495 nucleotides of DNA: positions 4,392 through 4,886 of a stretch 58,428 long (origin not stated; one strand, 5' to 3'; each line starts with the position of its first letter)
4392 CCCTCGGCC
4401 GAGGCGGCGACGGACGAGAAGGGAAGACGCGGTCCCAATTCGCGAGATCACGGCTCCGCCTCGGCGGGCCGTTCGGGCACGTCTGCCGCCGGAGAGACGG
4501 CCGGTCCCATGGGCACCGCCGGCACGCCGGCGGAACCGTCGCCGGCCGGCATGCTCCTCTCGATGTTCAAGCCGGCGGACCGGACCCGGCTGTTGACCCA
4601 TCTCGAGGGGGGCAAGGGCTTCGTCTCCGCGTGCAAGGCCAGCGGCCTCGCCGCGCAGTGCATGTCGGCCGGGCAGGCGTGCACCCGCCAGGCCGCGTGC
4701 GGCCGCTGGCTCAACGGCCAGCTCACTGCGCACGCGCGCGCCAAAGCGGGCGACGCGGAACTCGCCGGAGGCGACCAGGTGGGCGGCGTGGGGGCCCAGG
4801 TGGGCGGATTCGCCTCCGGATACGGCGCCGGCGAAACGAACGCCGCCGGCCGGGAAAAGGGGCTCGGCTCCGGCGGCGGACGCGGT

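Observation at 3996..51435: C-x8-C-x6-C-x5-C motif shared by three membrane-anchored disordered proteins, each heading an operon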

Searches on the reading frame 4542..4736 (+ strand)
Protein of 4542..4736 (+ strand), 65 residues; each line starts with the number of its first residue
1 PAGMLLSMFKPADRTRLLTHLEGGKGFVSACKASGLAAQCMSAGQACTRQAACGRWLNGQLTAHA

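Call 17: find_homologous_proteins(query=A2, max_evalue=10)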
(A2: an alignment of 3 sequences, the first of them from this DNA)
Query A2 (3 sequences): 7 candidates shared short words with the query, none scored E <= 10.

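Call 31: search_protein_representatives(alignment_id=A2)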
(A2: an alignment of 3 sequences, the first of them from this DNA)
Query: 3 sequences, 64 profile positions. Proteins with E-value up to 0.001 (for the whole library): 23; up to 1e-10: 7; up to 1e-30: 0. The best 23 are listed.
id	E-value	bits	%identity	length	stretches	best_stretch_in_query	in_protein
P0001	1.7e-29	117.6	-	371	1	1-64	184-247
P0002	5.5e-24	99.9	-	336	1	1-59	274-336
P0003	5.7e-19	83.8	-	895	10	4-47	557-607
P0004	5.3e-17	77.5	-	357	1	1-61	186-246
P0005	9.0e-17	76.8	-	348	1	1-62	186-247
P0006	4.1e-16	74.7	-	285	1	18-64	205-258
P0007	1.8e-13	66.2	-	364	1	1-62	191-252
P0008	1.8e-10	56.6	-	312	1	2-59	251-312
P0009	7.5e-10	54.6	-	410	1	1-59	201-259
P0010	6.1e-09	51.7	-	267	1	2-57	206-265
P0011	1.1e-08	50.8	-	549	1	4-61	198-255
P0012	1.4e-08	50.5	-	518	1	4-59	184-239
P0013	5.3e-08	48.7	-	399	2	3-58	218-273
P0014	1.4e-07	47.3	-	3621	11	21-57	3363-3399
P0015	2.2e-07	46.7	-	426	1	4-60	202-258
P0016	1.2e-06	44.3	-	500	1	4-54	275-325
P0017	1.5e-06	44.1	-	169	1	6-56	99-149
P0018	1.2e-05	41.2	-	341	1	5-53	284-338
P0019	1.3e-05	41.0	-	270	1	4-56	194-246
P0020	2.8e-05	40.0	-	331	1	4-59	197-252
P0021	1.2e-04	37.9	-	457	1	4-58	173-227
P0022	3.3e-04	36.5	-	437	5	22-48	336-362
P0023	9.0e-04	35.1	-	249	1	23-58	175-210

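Call 36: find_homologous_proteins(query=A3, max_evalue=1)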
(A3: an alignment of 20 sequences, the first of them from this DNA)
Query A3 (20 sequences): 522 candidates shared short words with the query, none scored E <= 1.

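Call 37: list_cluster_members(proteins=[P0004, P0005, P0007, P0008, P0009, P0010, P0011, P0012, P0013, P0023])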
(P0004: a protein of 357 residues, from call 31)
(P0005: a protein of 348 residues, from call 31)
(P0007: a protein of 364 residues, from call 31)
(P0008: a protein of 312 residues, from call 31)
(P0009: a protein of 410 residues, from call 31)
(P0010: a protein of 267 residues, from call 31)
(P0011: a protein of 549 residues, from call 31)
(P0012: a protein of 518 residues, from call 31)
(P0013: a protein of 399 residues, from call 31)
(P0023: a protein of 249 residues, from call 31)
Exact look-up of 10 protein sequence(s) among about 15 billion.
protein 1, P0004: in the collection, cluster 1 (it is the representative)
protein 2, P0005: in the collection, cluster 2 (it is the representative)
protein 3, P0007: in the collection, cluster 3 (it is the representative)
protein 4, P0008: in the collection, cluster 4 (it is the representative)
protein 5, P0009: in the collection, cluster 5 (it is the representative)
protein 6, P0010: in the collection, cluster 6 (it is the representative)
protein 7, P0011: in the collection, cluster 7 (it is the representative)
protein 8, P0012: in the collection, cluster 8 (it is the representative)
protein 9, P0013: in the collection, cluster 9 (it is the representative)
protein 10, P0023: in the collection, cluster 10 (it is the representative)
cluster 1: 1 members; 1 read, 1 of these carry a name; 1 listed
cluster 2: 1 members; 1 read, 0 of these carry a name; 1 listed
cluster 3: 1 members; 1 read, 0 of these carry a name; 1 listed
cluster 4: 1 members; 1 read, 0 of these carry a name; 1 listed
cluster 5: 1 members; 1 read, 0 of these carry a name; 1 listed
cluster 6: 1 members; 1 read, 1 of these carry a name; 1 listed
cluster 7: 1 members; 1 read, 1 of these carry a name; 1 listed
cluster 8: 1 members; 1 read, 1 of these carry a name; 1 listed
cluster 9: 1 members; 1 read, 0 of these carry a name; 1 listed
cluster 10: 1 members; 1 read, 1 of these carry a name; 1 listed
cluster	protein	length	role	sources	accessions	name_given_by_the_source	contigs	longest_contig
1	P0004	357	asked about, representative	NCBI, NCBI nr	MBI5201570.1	MAG: hypothetical protein HY925_08310 [Elusimicrobia bacterium] | hypothetical protein [Elusimicrobiota bacterium]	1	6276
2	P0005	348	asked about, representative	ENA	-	-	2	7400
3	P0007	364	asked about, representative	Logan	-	-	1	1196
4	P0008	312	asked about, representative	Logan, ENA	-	-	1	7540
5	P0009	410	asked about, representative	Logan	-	-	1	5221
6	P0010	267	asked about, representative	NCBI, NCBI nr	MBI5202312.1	MAG: hypothetical protein HY925_12050, partial [Elusimicrobia bacterium] | hypothetical protein [Elusimicrobiota bacterium]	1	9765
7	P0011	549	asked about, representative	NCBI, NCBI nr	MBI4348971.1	MAG: Hint domain-containing protein [Elusimicrobia bacterium] | Hint domain-containing protein [Elusimicrobiota bacterium]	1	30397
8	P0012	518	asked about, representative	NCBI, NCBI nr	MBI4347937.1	MAG: Hint domain-containing protein [Elusimicrobia bacterium] | Hint domain-containing protein [Elusimicrobiota bacterium]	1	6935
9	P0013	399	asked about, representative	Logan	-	-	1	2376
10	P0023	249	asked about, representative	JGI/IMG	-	hypothetical protein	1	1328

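Call 38: find_encoding_contigs(protein=P0004, flank=8000, max_places=3)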
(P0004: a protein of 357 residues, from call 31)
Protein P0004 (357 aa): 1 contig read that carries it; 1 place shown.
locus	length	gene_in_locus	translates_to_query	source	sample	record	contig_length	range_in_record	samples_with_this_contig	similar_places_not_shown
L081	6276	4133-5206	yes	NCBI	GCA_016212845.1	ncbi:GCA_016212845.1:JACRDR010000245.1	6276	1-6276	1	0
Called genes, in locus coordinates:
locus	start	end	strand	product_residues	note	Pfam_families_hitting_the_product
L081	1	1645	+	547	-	PF04357:TamB (weak)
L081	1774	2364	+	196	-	PF06055:ExoD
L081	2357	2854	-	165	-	-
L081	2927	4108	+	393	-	PF03417:AAT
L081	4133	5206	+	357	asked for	-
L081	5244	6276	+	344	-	PF13185:GAF_2, PF01590:GAF, PF13492:GAF_3, PF00512:HisKA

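Call 39: find_encoding_contigs(protein=P0010, flank=8000, max_places=3)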
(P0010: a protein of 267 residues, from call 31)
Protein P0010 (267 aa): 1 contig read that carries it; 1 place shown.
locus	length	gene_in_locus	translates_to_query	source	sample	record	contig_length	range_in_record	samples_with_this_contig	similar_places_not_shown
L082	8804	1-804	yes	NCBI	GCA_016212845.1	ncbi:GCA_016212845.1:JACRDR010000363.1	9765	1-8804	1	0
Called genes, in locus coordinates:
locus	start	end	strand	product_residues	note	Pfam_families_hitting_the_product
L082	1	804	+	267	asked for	?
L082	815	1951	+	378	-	-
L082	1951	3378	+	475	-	PF00672:HAMP, PF00512:HisKA, PF02518:HATPase_c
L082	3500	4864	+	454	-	PF13946:DUF4214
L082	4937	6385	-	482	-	PF00672:HAMP, PF00512:HisKA, PF02518:HATPase_c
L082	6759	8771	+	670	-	PF13946:DUF4214 (weak)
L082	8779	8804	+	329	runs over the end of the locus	?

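Call 40: find_encoding_contigs(protein=P0008, flank=8000, max_places=3)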
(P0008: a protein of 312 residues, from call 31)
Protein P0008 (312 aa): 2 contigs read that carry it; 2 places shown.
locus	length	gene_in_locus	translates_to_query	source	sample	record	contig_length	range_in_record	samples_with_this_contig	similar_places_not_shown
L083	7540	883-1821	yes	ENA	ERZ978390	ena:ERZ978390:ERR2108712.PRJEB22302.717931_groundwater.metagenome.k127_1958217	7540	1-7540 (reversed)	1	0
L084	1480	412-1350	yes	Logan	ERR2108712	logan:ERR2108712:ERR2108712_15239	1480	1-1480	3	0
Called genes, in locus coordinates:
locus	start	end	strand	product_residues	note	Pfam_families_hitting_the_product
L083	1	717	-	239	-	?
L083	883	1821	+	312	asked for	-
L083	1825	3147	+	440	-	-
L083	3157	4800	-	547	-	PF03485:Arg_tRNA_synt_N, PF09334:tRNA-synt_1g (faint), PF00750:tRNA-synt_1d (weak), PF05746:DALR_1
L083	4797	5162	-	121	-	PF02410:RsfS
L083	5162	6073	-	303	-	PF00027:cNMP_binding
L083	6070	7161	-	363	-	PF00437:T2SSE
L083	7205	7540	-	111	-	?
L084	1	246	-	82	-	?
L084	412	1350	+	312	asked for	-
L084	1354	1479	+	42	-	?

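Call 41: find_encoding_contigs(protein=P0011, flank=8000, max_places=3)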
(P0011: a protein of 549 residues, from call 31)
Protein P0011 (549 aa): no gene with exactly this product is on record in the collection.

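Call 42: list_cluster_members(proteins=[P0015, P0016, P0017, P0018, P0019, P0020, P0021, P0003, P0014, P0022])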
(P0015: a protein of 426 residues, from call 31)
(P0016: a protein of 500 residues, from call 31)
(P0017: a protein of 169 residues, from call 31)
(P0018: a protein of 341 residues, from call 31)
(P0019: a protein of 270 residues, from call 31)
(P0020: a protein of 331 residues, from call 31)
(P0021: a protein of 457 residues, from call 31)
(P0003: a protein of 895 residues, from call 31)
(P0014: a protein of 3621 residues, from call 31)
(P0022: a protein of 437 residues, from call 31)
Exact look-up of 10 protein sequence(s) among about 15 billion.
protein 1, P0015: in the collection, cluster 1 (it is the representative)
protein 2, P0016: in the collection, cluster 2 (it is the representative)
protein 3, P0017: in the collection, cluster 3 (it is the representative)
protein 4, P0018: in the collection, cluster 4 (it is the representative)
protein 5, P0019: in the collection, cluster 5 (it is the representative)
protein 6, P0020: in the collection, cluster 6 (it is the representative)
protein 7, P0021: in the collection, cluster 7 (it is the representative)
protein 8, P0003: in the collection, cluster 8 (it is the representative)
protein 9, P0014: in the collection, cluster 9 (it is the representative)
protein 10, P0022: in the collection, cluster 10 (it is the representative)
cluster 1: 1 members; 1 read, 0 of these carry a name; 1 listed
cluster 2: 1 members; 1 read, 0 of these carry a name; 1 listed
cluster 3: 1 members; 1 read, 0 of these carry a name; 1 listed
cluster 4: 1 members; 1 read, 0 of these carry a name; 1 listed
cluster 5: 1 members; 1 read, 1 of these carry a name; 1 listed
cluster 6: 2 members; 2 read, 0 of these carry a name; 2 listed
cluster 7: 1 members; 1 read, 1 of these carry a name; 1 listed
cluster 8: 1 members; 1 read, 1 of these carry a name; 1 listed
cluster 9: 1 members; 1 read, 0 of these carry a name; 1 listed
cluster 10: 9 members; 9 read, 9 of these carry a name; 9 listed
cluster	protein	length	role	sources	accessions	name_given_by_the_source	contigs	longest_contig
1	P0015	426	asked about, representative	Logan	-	-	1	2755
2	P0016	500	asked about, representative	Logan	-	-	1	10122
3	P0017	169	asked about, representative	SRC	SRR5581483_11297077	-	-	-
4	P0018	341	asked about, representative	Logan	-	-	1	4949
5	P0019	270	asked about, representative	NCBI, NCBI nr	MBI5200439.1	MAG: hypothetical protein HY925_02535 [Elusimicrobia bacterium] | hypothetical protein [Elusimicrobiota bacterium]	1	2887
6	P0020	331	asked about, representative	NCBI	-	-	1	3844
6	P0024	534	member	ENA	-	-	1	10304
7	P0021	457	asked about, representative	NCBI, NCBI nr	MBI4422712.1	MAG: hypothetical protein HY554_03230 [Elusimicrobia bacterium] | hypothetical protein [Elusimicrobiota bacterium]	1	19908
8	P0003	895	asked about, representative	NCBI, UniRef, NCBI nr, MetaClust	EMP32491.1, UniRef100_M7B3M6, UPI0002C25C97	Rho GTPase-activating protein 39 [Chelonia mydas] | Rho GTPase-activating protein 39 n=1 Tax=Chelonia mydas TaxID=8469 RepID=M7B3M6_CHEMY | status=active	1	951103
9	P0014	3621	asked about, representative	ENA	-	-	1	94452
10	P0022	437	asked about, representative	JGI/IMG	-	hypothetical protein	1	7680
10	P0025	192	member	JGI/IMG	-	hypothetical protein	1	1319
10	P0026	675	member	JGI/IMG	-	hypothetical protein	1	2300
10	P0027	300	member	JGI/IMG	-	hypothetical protein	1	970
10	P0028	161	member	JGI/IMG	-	hypothetical protein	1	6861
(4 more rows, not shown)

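Call 45: search_protein_families(library=pfam, proteins=[P0011, P0012, P0015, P0016, P0019, P0021, P0013, P0024, P0009, P0023], max_evalue=0.1)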
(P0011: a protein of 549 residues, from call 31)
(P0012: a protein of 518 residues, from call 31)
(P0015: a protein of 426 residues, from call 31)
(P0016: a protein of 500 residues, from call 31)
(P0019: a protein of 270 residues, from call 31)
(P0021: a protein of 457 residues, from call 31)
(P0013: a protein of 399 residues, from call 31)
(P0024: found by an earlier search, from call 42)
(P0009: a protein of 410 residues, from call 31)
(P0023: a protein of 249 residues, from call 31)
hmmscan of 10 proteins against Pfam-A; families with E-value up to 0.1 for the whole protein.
P0011 (549 aa): 5 families
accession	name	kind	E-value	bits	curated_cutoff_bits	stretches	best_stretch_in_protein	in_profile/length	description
PF13403.11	Hint_2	-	1.6e-07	32.2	28.4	1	397-426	2-31/147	Hint domain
PF07591.16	PT-HINT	-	8.2e-07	29.8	27.7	1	404-542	2-136/137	Pretoxin HINT domain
PF14890.11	Intein_splicing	-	2.3e-05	24.7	35.8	1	505-542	120-155/155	Intein splicing domain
PF01079.26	Hint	-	4.2e-05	23.7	29.7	1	396-466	12-85/213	Hint module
PF05203.21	Hom_end_hint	-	0.044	14.2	32.1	1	397-436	1-41/228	Hom_end-associated Hint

P0012 (518 aa): 4 families
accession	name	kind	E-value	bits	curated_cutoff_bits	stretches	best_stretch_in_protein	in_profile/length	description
PF13403.11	Hint_2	-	3.9e-08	34.2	28.4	1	366-398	2-34/147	Hint domain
PF07591.16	PT-HINT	-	3.5e-06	27.7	27.7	1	373-511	2-136/137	Pretoxin HINT domain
PF14890.11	Intein_splicing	-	4e-05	23.9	35.8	0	381-445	11-79/155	Intein splicing domain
PF01079.26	Hint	-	0.00012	22.2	29.7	1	365-437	12-87/213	Hint module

P0015 (426 aa): 0 families

P0016 (500 aa): 0 families

P0019 (270 aa): 1 family
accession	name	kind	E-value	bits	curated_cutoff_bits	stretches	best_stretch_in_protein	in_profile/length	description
PF20435.3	ASY3-like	-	0.06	11.9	25.7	1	192-256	298-359/793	Meiosis-specific protein ASY3-like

P0021 (457 aa): 1 family
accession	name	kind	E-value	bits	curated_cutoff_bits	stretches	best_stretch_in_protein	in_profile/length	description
PF15324.11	TALPID3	-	0.00046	18.6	27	1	88-189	909-1012/1261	Hedgehog signalling target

P0013 (399 aa): 0 families

P0024 (534 aa): 6 families
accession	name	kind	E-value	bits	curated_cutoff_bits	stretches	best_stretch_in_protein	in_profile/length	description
PF07591.16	PT-HINT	-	8.1e-13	49.3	27.7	1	386-524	2-136/137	Pretoxin HINT domain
PF14890.11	Intein_splicing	-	6.3e-07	29.8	35.8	1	490-524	123-155/155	Intein splicing domain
PF13403.11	Hint_2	-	4.5e-06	27.6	28.4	1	379-411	2-34/147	Hint domain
PF01079.26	Hint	-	5.5e-06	26.6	29.7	1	379-450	13-87/213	Hint module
PF05203.21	Hom_end_hint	-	0.03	14.7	32.1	1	379-428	1-46/228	Hom_end-associated Hint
PF07172.16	GRP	-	0.064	14.3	30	0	272-324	23-77/90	Glycine rich protein family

P0009 (410 aa): 0 families

P0023 (249 aa): 1 family
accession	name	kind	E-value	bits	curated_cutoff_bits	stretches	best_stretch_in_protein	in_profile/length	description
PF02641.20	DUF190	-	0.013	16.2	23.4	1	68-105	11-47/97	Uncharacterized ACR, COG1993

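Call 47: search_protein_families(library=ncbifam, proteins=[P0002, P0006, P0011, P0016, P0021], max_evalue=0.1)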
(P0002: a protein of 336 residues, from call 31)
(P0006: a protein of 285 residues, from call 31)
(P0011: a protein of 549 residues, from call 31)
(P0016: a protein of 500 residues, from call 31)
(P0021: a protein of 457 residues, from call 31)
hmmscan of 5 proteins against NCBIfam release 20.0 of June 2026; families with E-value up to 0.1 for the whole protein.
P0002 (336 aa): 0 families

P0006 (285 aa): 0 families

P0011 (549 aa): 5 families
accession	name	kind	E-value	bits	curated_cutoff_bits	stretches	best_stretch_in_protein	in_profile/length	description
TIGR01445.1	intein_Nterm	domain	7.3e-06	26.9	24.5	1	397-468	1-82/83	intein N-terminal splicing region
TIGR01443.1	intein_Cterm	domain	0.0025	18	15.6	1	521-542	2-23/24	intein C-terminal splicing region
NF038162.1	RtcB_rel_intein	exception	0.003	15.6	1150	1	508-542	544-578/961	intein-containing RtcB family protein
NF011418.0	PRK14845.1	equivalog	0.0049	14.6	756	0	505-543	440-475/1049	translation initiation factor IF-2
NF038136.1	rSAM_Rv_intein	exception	0.0067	15.3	700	1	397-481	76-162/574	intein-containing Rv2578c family radical SAM protein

P0016 (500 aa): 0 families

P0021 (457 aa): 0 families

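Call 48: search_solved_structures(query=A3, max_evalue=10, show_alignments=3)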
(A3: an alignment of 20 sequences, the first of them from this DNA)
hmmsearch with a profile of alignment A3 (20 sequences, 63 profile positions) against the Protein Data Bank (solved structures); distinct sequences matched with E-value up to 10: 26.
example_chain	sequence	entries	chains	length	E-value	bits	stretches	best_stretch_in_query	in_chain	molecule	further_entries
6q2s_C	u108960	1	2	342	0.061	16.4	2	34-57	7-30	GDNF family receptor alpha-3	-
1ryn_A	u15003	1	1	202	0.36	13.9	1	3-27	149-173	protein CRS2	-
9tzw_A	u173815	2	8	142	0.46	13.5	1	43-60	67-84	NAD(+) hydrolase SARM1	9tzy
10rb_A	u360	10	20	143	0.47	13.5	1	43-60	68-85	NAD(+) hydrolase SARM1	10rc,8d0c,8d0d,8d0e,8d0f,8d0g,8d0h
9mw1_B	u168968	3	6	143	0.47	13.5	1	43-60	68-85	NAD(+) hydrolase SARM1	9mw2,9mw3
6o0u_A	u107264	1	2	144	0.47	13.5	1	43-60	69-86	Sterile alpha and TIR motif-containing protein 1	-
10ra_A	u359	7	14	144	0.47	13.5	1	43-60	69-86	Sterile alpha and TIR motif-containing protein 1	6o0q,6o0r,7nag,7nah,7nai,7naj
9hq0_A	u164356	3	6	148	0.49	13.4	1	43-60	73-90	NAD(+) hydrolase SARM1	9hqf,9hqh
6o0v_A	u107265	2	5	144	0.52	13.4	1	43-60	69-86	Sterile alpha and TIR motif-containing protein 1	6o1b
5vz4_B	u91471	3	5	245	0.7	13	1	38-58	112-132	GDNF family receptor alpha-like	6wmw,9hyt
3s2w_A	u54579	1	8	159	0.74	12.9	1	3-22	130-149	Transcriptional regulator, MarR family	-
4pt1_A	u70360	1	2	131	0.74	12.9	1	22-45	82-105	Odorant-binding protein 1d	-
1ryb_A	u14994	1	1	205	0.76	12.8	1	3-27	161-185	CRS2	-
1rym_A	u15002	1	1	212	0.77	12.8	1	3-27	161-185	protein CRS2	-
7rhq_G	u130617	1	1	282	1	12.4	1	37-60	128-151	Growth arrest-specific protein 1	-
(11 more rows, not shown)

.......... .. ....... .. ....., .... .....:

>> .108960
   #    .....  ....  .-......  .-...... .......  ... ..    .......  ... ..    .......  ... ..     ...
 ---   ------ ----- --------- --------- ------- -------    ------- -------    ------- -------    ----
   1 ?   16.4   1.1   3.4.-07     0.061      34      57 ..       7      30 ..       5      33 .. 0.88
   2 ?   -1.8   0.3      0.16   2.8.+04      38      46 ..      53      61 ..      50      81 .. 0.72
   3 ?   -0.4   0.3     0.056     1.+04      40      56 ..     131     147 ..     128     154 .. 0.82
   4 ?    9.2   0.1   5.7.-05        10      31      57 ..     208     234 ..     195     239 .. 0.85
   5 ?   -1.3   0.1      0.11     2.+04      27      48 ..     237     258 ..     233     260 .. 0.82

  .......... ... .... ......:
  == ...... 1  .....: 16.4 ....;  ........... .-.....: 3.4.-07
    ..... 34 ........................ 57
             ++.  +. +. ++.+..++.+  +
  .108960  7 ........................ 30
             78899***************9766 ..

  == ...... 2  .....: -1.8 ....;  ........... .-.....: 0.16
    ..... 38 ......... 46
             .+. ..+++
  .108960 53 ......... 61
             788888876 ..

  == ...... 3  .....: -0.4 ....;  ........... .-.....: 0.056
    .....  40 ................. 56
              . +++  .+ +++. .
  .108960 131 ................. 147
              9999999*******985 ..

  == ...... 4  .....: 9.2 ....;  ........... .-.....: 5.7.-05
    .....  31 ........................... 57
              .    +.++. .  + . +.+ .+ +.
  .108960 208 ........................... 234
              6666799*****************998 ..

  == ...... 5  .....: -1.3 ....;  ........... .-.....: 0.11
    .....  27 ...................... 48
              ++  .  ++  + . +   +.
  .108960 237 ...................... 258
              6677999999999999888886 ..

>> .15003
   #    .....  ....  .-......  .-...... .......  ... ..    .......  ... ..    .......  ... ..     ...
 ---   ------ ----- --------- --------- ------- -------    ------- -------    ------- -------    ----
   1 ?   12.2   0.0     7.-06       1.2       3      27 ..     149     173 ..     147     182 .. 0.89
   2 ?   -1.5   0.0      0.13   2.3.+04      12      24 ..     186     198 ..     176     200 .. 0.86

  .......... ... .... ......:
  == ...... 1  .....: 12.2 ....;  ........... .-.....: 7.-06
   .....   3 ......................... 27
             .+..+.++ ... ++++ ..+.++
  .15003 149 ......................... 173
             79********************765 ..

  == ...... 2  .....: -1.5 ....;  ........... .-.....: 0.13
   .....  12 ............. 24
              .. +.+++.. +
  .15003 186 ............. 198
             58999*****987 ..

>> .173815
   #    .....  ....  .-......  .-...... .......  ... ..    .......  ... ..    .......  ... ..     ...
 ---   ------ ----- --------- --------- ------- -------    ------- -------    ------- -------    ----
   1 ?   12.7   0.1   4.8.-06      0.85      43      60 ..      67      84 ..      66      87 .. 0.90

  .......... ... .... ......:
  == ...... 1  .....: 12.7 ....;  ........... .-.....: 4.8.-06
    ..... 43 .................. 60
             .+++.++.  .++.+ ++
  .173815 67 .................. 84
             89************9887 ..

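Call 50: search_protein_families(library=pfam, alignment_id=A3, max_evalue=10)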
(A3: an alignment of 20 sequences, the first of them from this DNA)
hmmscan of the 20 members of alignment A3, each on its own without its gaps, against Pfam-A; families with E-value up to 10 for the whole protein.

A. member 1, seq(63 aa): 0 families

B. families by the number of members that match (of 20 scanned): 9 families
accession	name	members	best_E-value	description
PF13518.12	HTH_28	1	0.002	Helix-turn-helix domain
PF02351.21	GDNF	1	0.04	GDNF/GAS1 domain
PF24980.1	LSU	1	0.043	Response to Low Sulfur (LSU) family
PF12840.13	HTH_20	1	0.048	Helix-turn-helix domain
PF24930.1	DUF7750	1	0.051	Domain of unknown function (DUF7750)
PF11410.13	Antifungal_pept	1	0.11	Antifungal peptide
PF16720.10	Albumin_I_a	1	0.12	Albumin I chain a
PF20435.3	ASY3-like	1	0.13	Meiosis-specific protein ASY3-like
PF18408.7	zf_Hakai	1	0.16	C2H2 Hakai zinc finger domain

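Call 52: predict_structure(alignment_id=A3)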
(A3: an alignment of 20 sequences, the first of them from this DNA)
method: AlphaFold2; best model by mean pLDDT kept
length: 63 residues; sequences in the alignment: 20
mean_pLDDT: 88.2   pTM: 0.67
mean pLDDT of the five models: 88.2, 87.2, 85.6, 82.4, 81.6
residues with pLDDT >= 90: 26; 70-90: 35; 50-70: 2; < 50: 0
segments of 3 or more residues with pLDDT < 50: none
pLDDT, mean of each block of 10 residues (from residue 1): 82 91 90 92 89 88 78
secondary structure, 60 per line:
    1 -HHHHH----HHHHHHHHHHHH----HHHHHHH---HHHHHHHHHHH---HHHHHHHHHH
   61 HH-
elements in order: H2-6 H11-22 H27-33 H37-47 H51-62

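Call 54: find_encoding_contigs(protein=P0021, flank=8000, max_places=2)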
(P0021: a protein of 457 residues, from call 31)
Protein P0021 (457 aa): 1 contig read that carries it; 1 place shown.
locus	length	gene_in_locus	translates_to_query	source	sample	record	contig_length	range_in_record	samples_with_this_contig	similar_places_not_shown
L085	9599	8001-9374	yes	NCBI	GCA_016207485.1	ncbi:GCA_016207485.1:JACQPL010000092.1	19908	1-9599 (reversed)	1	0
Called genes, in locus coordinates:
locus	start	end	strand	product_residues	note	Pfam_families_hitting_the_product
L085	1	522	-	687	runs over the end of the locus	PF10459:Peptidase_S46, PF13365:Trypsin_2 (faint)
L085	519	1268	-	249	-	PF03783:CsgG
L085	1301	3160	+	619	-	-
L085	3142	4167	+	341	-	PF01075:Glyco_transf_9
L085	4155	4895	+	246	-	PF00535:Glycos_transf_2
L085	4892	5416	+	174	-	PF07152:YaeQ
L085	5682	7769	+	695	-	-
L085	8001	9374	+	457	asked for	-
